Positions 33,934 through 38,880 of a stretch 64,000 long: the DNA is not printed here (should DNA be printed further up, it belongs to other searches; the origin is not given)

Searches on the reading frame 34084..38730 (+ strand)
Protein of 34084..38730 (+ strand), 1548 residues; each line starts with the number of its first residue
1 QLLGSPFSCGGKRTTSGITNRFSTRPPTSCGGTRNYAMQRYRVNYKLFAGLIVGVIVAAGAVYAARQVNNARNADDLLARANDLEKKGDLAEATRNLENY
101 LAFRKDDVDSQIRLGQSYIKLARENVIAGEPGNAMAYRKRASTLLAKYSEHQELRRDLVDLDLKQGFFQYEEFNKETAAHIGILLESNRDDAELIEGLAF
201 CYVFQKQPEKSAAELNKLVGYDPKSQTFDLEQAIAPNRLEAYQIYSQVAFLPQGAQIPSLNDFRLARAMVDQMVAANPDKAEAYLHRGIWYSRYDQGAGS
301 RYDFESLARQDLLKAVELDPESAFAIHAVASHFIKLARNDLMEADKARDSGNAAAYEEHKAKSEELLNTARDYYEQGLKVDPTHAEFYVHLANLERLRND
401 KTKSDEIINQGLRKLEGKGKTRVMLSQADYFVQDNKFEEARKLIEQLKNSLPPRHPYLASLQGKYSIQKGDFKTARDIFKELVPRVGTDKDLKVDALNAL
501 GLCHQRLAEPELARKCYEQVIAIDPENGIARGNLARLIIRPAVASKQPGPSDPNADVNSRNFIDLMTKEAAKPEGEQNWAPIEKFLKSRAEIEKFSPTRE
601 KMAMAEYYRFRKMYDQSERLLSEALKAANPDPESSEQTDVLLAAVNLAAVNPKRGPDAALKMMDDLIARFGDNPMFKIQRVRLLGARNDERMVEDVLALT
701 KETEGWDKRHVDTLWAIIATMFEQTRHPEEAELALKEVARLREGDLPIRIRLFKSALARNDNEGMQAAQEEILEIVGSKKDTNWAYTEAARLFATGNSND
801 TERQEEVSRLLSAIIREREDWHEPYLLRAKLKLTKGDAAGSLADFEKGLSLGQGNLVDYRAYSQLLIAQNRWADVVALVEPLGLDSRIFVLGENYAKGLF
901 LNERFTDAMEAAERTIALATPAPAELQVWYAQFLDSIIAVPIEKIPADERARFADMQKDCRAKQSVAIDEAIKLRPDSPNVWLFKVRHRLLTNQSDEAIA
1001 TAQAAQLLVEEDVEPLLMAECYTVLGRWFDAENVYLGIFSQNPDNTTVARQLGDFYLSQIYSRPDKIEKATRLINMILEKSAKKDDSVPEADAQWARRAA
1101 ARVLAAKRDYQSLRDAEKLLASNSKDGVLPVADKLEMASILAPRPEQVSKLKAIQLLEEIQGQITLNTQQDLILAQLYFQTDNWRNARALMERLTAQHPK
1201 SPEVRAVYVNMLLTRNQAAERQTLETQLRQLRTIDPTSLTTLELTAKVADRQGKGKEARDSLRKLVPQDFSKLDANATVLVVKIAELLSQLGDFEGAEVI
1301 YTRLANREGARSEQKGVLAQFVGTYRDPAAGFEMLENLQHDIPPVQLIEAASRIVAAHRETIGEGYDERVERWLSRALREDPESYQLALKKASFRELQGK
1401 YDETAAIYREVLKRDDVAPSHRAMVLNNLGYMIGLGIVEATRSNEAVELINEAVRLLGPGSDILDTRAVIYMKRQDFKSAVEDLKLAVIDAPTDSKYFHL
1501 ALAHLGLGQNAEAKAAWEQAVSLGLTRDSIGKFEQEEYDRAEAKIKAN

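Call 38: search_protein_families(library=pfam, proteins=[window:34084-38730:+], max_evalue=0.01)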
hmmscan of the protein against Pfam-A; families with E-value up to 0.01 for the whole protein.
window:34084-38730:+ (1548 aa): 21 families
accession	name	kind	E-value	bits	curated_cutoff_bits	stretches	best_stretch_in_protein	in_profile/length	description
PF14559.12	TPR_19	-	6.8e-31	106.8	25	1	1153-1207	10-64/68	Tetratricopeptide repeat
PF13428.12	TPR_14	-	1.7e-27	93.5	23.5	1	1172-1209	5-42/44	Tetratricopeptide repeat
PF07719.23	TPR_2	-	2.5e-21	74.4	27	1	495-527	2-34/34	Tetratricopeptide repeat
PF13432.12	TPR_16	-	3e-18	66.4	32.7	0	1374-1417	20-63/65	Tetratricopeptide repeat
PF13181.12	TPR_8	-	3.8e-15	55.1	25.7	1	495-527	2-34/34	Tetratricopeptide repeat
PF13174.12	TPR_6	-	3.8e-14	52.7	26.3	0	1172-1201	4-33/33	Tetratricopeptide repeat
PF13424.12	TPR_12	-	8.6e-14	51.9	30.1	1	468-525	15-76/77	Tetratricopeptide repeat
PF13431.12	TPR_17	-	1.5e-12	47.2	24.4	0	373-400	1-28/34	Tetratricopeptide repeat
PF13371.12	TPR_9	-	1.2e-10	41.7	35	0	261-310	9-58/73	Tetratricopeptide repeat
PF00515.34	TPR_1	-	2.4e-10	40.2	27.8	1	495-527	2-34/34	Tetratricopeptide repeat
PF23914.1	TPR_CcmH_CycH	-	3.6e-09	37.1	42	1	1172-1265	54-147/158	Cytochrome c-type biogenesis protein H TPR domain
PF12895.13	ANAPC3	-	2.1e-07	31.5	27.2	0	990-1035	34-79/82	Anaphase-promoting complex, cyclosome, subunit 3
PF13414.12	TPR_11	-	5e-07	29.7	26.8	0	512-531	12-31/42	TPR repeat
PF23220.1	HAT_Syf1_M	-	2.9e-06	27.7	27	0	399-445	59-104/213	Pre-mRNA-splicing factor SYF1 middle HAT repeat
PF13176.12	TPR_7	-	9e-06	25.8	27.9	0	496-526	1-31/36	Tetratricopeptide repeat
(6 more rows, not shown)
